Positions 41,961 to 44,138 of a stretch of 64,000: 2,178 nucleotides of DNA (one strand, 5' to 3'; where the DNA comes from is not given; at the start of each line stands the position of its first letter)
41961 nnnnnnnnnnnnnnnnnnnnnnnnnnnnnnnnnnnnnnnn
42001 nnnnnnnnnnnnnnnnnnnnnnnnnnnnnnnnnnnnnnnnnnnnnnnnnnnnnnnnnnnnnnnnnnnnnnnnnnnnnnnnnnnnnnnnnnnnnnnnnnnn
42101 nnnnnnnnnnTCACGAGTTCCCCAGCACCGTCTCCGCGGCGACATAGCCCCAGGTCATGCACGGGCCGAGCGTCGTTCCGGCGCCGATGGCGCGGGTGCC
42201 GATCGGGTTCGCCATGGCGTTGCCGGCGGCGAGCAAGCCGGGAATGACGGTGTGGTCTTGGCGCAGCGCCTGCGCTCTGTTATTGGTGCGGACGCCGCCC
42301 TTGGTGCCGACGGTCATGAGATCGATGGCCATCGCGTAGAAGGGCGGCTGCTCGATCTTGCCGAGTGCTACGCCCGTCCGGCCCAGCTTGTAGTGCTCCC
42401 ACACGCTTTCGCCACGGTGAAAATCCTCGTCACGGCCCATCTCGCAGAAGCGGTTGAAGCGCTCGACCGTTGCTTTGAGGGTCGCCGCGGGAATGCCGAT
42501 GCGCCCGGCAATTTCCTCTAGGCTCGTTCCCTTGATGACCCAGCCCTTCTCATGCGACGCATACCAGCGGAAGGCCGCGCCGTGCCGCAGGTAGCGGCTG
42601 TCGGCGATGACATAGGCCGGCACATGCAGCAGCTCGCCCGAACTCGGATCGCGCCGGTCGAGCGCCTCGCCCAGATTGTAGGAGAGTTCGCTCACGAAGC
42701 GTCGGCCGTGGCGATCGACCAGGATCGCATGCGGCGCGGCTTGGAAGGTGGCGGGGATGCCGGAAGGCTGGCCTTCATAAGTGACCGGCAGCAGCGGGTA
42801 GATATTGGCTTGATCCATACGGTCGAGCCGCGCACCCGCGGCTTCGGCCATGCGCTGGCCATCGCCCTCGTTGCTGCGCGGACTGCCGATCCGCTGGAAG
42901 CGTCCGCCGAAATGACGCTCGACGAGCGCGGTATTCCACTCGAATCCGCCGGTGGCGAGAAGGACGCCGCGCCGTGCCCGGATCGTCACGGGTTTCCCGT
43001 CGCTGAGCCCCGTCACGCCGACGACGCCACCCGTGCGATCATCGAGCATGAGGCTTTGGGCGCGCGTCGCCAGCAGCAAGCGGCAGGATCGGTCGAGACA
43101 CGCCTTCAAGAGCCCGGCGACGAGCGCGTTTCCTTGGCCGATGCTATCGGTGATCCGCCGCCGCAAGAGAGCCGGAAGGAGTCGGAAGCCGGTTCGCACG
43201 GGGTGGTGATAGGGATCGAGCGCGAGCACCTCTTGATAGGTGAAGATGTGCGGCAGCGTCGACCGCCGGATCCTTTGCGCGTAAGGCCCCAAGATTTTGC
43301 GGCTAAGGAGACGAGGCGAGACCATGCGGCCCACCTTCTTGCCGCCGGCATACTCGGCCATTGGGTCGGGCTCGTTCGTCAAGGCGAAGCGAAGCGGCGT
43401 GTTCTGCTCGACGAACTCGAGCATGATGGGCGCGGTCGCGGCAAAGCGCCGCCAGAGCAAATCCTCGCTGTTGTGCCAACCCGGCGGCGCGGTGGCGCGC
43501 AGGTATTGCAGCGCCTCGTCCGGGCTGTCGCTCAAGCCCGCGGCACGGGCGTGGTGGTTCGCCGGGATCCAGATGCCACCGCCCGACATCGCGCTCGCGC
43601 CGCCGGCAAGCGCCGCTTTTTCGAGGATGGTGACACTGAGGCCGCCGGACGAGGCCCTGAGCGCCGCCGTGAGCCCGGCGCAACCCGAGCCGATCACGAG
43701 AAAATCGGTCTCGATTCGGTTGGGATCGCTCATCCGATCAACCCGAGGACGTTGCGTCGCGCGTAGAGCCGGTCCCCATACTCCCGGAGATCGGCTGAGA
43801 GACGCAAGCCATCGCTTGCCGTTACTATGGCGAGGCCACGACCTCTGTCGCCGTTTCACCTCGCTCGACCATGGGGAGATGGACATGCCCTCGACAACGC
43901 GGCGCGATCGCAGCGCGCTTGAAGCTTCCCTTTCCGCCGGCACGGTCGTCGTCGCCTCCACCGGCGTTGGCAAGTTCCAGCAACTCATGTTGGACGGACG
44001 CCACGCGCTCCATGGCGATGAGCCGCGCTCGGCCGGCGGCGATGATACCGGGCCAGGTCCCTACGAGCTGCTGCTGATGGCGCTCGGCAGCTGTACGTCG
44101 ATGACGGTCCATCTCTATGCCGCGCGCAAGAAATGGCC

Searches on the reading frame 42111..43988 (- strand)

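Call 50: search_protein_families(library=pfam, proteins=[window:42111-43988:-], max_evalue=0.001)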
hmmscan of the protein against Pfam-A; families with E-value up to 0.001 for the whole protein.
window:42111-43988:- (625 aa): 6 families
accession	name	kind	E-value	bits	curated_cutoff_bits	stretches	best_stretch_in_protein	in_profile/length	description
PF00890.30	FAD_binding_2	-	2.6e-64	218.4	20.4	1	95-607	1-414/414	FAD binding domain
PF01266.30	DAO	-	6e-14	52.8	27.9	1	95-350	1-208/353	FAD dependent oxidoreductase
PF12831.13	FAD_oxidored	-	8.6e-08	32.3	27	1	95-168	1-73/416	FAD dependent oxidoreductase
PF03486.20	HI0933_like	-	1.2e-07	31.9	50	1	95-146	2-53/244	HI0933-like protein Rossmann domain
PF13450.12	NAD_binding_8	-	3.8e-05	24.3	21.9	1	98-132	1-35/68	NAD(P)-binding Rossmann-like domain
PF01946.23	Thi4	-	7.6e-05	22.5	26.2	1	92-137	16-61/235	Thi4 family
